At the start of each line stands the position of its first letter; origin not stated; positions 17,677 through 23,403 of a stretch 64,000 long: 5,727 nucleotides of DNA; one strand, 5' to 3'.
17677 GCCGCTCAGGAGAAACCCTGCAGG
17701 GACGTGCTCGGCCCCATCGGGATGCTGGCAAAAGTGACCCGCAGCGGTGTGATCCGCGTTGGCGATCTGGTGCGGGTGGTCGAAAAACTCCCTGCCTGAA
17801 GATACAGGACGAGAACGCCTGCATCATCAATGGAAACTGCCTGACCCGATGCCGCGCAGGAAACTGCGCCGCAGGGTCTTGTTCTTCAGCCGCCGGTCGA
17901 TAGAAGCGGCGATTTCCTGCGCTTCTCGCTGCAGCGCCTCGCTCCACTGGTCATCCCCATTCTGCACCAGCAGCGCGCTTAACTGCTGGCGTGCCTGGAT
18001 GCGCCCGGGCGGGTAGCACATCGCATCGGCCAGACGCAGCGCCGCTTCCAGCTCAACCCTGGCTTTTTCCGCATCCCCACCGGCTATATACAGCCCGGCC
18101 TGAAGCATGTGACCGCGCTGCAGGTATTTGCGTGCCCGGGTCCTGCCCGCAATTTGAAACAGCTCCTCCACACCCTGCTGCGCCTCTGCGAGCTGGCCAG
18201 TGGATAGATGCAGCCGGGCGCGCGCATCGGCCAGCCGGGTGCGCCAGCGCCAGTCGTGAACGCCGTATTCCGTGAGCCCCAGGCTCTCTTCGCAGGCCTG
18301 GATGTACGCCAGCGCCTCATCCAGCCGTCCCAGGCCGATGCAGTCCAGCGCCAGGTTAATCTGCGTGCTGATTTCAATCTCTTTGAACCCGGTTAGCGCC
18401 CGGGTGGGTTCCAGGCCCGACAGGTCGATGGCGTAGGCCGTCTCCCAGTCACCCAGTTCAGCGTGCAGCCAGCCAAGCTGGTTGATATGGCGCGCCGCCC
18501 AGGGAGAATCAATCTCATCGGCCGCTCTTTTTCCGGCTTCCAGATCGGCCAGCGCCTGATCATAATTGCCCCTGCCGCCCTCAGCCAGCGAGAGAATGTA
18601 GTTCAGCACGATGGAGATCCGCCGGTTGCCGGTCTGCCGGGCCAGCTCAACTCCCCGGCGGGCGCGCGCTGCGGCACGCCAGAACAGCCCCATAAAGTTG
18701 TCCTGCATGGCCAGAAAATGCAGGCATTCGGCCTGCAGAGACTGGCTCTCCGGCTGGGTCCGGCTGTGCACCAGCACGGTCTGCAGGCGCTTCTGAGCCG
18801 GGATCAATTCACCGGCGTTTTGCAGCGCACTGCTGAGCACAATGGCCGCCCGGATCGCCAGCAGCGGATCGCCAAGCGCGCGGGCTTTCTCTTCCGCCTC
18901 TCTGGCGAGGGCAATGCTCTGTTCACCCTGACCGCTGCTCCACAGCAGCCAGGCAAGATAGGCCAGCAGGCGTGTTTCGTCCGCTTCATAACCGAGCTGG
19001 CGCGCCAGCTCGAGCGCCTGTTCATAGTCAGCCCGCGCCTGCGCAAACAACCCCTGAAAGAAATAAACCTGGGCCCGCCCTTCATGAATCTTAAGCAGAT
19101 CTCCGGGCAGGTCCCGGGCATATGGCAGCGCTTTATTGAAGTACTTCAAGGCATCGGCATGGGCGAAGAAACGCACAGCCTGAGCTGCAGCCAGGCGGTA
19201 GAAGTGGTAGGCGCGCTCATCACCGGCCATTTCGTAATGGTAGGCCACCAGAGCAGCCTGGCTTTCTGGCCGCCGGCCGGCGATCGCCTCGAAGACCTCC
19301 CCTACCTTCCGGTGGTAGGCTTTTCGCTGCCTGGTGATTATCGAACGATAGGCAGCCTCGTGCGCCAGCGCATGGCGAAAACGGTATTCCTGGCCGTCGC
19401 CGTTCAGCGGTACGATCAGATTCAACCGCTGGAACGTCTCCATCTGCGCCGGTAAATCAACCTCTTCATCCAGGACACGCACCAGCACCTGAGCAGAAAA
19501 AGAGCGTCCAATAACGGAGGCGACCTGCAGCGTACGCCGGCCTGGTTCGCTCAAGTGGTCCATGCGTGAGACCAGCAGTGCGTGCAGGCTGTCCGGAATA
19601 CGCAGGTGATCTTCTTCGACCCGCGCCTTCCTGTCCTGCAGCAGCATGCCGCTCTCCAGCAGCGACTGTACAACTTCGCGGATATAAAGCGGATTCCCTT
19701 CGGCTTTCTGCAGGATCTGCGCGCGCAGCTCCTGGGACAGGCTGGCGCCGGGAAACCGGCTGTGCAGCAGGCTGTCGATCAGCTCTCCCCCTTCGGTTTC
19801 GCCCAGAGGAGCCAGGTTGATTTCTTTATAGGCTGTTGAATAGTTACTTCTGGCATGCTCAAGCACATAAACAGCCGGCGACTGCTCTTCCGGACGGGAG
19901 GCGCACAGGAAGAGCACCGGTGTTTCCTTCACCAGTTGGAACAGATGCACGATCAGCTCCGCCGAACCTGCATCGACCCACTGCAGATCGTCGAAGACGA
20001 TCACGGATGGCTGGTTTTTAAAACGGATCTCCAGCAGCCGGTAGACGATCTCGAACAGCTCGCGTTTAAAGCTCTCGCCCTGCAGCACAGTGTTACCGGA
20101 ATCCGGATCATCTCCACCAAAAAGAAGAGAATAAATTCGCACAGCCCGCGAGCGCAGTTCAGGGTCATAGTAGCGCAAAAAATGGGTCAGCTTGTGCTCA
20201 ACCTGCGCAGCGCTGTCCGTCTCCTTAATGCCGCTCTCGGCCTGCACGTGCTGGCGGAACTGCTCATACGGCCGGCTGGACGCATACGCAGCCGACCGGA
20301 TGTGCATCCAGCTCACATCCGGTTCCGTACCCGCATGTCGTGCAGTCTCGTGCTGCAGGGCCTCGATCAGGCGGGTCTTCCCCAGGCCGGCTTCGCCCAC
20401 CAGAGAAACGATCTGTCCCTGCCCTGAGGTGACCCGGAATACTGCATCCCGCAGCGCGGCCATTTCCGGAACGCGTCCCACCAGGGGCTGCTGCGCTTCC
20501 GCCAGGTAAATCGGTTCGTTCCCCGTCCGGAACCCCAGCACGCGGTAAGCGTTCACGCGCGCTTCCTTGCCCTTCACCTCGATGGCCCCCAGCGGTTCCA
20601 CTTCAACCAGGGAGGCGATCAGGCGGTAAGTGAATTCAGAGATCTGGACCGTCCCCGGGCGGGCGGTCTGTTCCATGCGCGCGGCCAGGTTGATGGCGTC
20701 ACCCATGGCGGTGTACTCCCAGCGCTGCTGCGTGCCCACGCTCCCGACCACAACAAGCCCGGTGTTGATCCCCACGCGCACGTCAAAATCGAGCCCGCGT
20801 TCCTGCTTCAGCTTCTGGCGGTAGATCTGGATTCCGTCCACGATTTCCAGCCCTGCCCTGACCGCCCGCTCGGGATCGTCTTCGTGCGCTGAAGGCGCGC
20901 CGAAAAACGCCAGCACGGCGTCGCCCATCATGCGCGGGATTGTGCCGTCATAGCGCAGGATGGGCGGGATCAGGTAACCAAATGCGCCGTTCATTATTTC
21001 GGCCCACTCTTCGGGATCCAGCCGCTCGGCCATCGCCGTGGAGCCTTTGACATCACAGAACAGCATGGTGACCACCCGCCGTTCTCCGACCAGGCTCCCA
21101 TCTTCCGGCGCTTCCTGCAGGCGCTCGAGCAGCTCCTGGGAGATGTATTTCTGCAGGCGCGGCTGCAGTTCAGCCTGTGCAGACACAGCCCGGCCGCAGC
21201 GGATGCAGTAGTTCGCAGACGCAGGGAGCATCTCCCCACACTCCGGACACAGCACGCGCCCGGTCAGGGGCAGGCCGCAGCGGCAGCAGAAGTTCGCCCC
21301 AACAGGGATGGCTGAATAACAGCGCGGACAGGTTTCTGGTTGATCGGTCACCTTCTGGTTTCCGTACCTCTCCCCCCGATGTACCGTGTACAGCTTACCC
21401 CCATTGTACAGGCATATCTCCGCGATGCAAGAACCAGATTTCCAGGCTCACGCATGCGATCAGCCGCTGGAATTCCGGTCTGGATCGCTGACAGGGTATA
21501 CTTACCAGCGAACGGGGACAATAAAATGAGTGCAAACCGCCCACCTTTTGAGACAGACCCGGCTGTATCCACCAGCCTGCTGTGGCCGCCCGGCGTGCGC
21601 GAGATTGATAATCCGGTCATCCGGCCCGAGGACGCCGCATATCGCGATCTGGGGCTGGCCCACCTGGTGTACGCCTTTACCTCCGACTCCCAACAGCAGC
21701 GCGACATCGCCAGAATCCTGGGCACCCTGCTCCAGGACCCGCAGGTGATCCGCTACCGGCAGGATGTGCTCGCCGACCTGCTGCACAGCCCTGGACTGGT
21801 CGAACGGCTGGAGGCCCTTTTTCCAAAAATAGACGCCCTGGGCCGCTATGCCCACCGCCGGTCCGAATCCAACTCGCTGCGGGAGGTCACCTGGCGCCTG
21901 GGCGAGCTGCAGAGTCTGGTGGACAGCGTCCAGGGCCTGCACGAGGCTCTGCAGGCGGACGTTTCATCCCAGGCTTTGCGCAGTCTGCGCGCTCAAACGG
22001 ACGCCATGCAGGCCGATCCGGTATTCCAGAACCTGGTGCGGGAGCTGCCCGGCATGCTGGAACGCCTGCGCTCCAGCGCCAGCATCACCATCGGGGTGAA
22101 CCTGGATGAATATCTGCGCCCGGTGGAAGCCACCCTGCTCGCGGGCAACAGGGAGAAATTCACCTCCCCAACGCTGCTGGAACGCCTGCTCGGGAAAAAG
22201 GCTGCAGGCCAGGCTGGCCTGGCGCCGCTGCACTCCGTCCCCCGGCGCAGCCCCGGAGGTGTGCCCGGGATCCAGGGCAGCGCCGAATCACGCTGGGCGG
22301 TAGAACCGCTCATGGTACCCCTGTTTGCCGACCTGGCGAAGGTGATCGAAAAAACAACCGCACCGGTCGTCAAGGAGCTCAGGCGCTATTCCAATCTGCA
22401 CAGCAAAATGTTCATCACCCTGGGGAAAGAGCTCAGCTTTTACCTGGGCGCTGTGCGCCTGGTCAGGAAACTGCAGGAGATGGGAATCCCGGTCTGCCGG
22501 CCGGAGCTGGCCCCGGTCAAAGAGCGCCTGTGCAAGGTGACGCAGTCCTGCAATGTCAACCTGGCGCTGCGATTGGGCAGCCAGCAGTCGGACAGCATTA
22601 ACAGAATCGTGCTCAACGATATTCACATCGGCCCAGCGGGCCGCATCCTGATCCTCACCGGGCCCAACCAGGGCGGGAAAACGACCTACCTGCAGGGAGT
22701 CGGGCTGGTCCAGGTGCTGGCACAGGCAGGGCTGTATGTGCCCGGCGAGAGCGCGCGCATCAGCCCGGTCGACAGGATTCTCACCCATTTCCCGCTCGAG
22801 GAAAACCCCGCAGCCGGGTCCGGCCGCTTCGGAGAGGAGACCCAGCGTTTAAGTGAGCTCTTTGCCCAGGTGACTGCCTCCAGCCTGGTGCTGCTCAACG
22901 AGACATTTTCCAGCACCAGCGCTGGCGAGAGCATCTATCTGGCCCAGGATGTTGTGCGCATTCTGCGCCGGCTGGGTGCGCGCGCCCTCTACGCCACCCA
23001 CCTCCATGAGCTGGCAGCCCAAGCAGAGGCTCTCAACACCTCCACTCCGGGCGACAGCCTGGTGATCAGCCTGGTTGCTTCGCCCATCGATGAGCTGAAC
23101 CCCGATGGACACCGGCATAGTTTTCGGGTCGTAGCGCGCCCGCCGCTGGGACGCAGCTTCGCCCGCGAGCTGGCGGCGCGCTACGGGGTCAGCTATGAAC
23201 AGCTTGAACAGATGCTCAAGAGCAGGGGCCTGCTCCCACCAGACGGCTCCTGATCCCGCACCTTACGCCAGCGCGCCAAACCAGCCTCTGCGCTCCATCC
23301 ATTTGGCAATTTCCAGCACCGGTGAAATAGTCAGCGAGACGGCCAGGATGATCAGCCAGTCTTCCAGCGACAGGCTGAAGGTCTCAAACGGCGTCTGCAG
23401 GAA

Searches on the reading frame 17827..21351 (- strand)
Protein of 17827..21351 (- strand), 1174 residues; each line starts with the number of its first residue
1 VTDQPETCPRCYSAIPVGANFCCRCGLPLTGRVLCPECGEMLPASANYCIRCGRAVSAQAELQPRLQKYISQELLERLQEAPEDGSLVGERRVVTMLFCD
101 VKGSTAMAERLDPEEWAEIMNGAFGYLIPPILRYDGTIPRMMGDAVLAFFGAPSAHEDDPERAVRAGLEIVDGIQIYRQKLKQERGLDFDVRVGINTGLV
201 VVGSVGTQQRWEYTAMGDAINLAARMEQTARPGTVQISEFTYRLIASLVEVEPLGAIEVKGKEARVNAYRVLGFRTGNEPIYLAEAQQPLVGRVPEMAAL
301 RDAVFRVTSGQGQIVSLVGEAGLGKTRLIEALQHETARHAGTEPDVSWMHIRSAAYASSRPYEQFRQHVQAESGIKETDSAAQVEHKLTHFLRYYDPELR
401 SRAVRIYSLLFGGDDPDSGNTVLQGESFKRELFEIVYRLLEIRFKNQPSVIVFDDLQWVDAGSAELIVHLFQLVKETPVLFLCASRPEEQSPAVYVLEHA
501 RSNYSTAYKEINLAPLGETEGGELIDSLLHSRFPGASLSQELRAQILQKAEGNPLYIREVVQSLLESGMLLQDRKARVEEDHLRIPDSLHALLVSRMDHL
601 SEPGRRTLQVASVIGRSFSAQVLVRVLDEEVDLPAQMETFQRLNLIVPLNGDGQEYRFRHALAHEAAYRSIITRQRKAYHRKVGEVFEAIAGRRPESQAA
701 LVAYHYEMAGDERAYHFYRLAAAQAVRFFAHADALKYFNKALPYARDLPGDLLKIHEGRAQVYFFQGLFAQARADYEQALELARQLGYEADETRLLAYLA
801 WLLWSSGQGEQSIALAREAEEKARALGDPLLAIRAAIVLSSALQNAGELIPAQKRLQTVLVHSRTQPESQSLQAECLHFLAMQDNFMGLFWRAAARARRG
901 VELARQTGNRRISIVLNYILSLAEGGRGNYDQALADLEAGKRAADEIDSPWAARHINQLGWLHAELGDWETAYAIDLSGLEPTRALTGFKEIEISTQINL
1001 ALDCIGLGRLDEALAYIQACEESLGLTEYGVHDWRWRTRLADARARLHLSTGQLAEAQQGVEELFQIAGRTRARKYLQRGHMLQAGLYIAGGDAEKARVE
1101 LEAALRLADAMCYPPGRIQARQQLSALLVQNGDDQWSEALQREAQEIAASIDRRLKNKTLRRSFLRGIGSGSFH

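Call 9: search_protein_families(library=pfam, proteins=[window:17827-21351:-], max_evalue=0.001)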
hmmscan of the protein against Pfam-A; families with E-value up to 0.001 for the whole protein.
window:17827-21351:- (1174 aa): 10 families
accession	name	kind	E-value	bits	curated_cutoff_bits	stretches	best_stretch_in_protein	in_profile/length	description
PF00211.25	Guanylate_cyc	-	5.7e-26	91.7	21.9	1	93-267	8-177/183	Adenylate and Guanylate cyclase catalytic domain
PF13191.12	AAA_16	-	7.5e-21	75.8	32.6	1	289-481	1-166/167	AAA ATPase domain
PF13424.12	TPR_12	-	4.3e-15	56.1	30.1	1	753-824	3-76/77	Tetratricopeptide repeat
PF12773.13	DZR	-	5.2e-09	36.6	27.3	1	8-53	1-45/45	Double zinc ribbon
PF13240.11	Zn_Ribbon_1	-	1.9e-07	31.1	25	1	35-55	2-22/23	zinc-ribbon domain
PF13401.12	AAA_22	-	3.1e-07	31.2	27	1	311-480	4-119/130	AAA domain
PF00515.34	TPR_1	-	4.5e-07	29.8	27.8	1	758-784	6-32/34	Tetratricopeptide repeat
PF17874.7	TPR_MalT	-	2e-06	27.8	45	0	1044-1115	246-317/336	MalT-like TPR region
PF07719.23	TPR_2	-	1.2e-05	25.5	27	0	755-784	3-32/34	Tetratricopeptide repeat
PF18912.6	DZR_2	-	0.00062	20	27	0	31-59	20-49/56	Double zinc ribbon domain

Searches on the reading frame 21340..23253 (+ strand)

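Call 9: search_protein_families(library=pfam, proteins=[window:21340-23253:+], max_evalue=0.001)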
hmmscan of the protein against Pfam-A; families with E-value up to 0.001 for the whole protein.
window:21340-23253:+ (637 aa): 1 family
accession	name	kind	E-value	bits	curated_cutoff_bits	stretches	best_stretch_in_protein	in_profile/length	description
PF00488.27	MutS_V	-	3.3e-27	96.1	30.2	1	437-566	1-131/188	MutS domain V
